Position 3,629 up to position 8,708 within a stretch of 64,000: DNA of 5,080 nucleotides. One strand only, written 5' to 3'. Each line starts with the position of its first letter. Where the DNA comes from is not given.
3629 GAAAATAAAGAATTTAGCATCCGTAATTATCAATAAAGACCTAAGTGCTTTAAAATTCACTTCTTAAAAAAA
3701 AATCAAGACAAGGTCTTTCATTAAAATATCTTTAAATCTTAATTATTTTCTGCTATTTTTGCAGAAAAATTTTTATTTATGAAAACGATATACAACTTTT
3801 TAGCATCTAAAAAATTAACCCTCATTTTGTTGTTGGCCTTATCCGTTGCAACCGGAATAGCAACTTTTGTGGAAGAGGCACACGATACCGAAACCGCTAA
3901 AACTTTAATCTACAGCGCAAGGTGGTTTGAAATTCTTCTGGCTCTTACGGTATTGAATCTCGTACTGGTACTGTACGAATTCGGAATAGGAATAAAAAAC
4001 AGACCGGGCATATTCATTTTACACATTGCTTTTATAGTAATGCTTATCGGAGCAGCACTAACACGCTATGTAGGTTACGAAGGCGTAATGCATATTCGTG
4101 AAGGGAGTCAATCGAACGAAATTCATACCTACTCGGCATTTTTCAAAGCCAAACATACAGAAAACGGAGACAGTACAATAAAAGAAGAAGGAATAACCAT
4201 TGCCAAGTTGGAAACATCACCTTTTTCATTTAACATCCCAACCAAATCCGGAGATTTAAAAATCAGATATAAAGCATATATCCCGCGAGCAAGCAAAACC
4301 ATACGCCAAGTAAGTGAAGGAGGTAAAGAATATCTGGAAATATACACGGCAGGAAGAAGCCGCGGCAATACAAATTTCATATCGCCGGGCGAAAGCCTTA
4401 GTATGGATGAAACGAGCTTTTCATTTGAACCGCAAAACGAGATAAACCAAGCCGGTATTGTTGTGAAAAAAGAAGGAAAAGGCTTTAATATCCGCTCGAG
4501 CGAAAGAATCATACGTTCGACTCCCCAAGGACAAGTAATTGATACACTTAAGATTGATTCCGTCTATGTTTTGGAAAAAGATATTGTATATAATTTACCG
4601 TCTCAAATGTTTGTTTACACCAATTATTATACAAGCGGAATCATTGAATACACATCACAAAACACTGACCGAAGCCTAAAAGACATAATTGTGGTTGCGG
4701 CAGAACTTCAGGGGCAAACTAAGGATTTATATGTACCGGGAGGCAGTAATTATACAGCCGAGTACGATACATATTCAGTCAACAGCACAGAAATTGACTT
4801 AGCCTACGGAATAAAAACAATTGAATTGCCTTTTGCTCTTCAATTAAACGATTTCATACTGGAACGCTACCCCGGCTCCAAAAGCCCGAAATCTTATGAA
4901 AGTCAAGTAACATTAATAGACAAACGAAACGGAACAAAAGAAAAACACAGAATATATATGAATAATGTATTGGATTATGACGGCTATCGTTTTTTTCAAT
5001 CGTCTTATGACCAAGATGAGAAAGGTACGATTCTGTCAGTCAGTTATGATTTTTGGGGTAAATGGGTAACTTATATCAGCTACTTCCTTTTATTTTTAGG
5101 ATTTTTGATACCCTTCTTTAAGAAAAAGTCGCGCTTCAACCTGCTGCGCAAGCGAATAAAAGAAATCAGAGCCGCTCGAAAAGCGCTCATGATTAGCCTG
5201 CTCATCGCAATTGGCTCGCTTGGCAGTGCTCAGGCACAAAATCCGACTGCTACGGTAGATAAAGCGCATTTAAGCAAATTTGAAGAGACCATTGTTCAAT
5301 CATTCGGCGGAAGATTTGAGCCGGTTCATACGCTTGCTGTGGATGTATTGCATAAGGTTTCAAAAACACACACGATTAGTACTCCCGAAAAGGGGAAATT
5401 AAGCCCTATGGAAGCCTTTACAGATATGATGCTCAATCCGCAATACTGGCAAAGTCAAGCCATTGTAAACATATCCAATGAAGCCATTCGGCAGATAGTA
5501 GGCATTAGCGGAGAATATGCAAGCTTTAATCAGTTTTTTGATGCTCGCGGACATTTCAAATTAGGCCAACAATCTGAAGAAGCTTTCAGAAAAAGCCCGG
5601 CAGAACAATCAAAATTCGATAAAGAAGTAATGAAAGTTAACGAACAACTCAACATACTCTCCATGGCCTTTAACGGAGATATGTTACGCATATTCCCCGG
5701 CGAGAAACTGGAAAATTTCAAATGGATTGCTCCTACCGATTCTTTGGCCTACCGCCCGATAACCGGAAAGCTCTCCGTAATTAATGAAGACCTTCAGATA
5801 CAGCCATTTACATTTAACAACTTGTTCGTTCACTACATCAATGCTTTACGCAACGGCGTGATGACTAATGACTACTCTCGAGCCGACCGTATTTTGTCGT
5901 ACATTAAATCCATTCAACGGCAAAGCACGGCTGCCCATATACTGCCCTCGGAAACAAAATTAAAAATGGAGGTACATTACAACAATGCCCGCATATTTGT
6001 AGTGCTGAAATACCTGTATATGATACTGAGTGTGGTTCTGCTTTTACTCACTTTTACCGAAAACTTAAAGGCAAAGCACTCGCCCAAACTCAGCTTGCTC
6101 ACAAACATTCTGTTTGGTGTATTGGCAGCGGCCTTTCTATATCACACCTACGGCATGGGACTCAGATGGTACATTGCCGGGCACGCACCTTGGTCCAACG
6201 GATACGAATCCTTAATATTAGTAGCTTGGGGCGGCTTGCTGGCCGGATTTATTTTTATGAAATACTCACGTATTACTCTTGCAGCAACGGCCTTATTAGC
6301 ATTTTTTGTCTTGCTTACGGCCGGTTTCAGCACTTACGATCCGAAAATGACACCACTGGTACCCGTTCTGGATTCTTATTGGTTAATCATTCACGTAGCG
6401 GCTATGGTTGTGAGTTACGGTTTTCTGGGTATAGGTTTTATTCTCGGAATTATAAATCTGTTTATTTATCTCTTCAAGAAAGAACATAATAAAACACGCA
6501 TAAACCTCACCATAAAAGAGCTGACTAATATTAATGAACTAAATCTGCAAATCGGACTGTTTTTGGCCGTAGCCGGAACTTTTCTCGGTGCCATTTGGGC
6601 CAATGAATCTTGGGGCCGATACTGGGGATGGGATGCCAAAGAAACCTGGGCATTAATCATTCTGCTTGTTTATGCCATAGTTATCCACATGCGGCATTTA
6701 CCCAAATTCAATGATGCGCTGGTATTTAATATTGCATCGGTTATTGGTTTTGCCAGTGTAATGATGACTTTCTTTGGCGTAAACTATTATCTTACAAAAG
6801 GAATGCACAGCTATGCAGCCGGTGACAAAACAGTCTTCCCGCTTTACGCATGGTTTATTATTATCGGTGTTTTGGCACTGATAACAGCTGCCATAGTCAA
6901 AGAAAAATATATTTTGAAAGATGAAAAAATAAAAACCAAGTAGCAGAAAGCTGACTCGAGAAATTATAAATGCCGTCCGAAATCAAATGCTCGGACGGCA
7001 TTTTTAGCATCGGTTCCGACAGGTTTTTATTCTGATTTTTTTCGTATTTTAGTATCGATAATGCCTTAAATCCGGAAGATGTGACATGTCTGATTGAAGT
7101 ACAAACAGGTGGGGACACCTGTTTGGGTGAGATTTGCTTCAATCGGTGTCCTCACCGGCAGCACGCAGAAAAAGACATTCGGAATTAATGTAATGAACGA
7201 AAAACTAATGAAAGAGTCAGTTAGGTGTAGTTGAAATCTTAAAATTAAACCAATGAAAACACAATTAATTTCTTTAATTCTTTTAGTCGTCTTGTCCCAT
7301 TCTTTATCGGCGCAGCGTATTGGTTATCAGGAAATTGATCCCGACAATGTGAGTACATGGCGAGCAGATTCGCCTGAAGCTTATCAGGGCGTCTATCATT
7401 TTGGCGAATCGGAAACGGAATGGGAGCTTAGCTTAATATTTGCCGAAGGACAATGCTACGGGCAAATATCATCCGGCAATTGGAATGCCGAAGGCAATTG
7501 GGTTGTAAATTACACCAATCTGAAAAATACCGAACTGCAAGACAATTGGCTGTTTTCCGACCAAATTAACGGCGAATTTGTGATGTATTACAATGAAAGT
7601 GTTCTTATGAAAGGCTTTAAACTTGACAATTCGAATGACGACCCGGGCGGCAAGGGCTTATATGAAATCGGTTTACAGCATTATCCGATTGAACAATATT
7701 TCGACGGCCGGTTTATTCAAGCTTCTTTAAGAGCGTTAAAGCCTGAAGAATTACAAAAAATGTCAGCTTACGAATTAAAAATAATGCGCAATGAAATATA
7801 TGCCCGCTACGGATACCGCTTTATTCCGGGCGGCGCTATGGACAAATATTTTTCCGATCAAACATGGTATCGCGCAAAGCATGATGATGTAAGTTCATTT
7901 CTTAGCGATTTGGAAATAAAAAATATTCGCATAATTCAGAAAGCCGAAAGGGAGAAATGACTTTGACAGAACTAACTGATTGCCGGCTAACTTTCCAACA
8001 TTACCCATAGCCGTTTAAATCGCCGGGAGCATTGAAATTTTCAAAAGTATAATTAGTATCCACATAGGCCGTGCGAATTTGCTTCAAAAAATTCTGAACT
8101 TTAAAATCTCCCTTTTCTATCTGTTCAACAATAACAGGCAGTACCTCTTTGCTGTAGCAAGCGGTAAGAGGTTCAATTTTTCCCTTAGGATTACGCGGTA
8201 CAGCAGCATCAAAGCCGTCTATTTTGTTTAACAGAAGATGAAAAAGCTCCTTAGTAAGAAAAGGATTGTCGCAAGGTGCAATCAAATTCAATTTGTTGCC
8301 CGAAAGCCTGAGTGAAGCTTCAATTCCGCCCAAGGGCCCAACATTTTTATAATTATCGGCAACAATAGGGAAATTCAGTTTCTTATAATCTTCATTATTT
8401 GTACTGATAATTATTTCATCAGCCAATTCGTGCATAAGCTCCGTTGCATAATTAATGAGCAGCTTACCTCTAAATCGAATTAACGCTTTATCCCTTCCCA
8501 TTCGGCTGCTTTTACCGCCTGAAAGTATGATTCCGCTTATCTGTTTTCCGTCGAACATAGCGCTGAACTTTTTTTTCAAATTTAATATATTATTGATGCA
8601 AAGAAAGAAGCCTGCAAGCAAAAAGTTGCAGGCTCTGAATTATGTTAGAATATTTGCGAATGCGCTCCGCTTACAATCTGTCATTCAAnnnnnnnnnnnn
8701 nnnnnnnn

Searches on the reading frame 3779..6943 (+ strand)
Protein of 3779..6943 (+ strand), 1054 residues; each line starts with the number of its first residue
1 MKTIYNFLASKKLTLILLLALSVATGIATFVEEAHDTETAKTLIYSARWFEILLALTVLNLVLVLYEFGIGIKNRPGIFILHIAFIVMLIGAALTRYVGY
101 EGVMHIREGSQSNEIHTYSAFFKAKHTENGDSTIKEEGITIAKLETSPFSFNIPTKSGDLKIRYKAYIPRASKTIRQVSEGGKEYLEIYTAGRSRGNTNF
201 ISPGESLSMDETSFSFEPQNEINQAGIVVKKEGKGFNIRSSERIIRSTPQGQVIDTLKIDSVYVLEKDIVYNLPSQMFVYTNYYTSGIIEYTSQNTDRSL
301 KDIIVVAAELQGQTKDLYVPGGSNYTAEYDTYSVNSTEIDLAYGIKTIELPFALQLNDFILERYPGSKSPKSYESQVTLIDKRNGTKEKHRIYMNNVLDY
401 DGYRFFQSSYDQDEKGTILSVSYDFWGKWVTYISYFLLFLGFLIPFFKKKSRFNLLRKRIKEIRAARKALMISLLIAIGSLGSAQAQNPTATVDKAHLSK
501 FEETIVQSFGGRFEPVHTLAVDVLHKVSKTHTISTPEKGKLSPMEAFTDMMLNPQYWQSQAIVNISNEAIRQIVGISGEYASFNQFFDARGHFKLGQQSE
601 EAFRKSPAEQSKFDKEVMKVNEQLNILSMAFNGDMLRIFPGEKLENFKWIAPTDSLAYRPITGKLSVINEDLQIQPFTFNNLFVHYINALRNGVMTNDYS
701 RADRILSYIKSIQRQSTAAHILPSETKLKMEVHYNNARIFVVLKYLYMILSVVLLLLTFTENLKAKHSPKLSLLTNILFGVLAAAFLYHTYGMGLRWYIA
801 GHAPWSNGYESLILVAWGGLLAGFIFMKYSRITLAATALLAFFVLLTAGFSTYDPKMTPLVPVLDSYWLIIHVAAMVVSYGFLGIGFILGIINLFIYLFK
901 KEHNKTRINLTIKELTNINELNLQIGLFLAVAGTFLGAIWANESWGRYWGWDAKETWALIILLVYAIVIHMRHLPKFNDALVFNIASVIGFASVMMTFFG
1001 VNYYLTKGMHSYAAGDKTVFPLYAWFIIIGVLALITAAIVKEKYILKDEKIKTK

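Call 80: search_protein_families(library=pfam, proteins=[window:3779-6943:+], max_evalue=0.0001)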
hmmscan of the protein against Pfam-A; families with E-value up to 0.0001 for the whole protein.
window:3779-6943:+ (1054 aa): 2 families
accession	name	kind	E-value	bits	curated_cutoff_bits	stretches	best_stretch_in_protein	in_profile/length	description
PF01578.25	Cytochrom_C_asm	-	4.2e-39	134.8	29.9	1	805-1005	1-208/212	Cytochrome C assembly protein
PF05140.19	ResB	-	7.4e-22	78.2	24.6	2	340-417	195-272/486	ResB-like family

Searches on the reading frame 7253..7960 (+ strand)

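Call 80: search_protein_families(library=pfam, proteins=[window:7253-7960:+], max_evalue=0.0001)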
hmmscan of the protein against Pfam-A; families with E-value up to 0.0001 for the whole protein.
window:7253-7960:+ (235 aa): 1 family
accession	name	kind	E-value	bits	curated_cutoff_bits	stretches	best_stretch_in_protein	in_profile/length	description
PF13308.11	YARHG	-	9.2e-17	61.2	27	1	156-233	7-85/85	YARHG domain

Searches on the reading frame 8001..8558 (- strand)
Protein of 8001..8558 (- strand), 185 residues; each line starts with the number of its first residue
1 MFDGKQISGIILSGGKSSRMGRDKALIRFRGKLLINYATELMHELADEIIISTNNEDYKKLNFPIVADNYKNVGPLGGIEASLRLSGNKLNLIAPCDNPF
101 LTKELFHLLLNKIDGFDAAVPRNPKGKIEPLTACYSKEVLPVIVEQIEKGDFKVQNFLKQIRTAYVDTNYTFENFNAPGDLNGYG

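Call 80: search_protein_families(library=pfam, proteins=[window:8001-8558:-], max_evalue=0.0001)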
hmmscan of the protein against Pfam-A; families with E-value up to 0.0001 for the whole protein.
window:8001-8558:- (185 aa): 1 family
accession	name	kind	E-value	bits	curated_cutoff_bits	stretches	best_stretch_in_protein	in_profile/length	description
PF12804.13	NTP_transf_3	-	1.5e-33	116.7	27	1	9-160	1-156/160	MobA-like NTP transferase domain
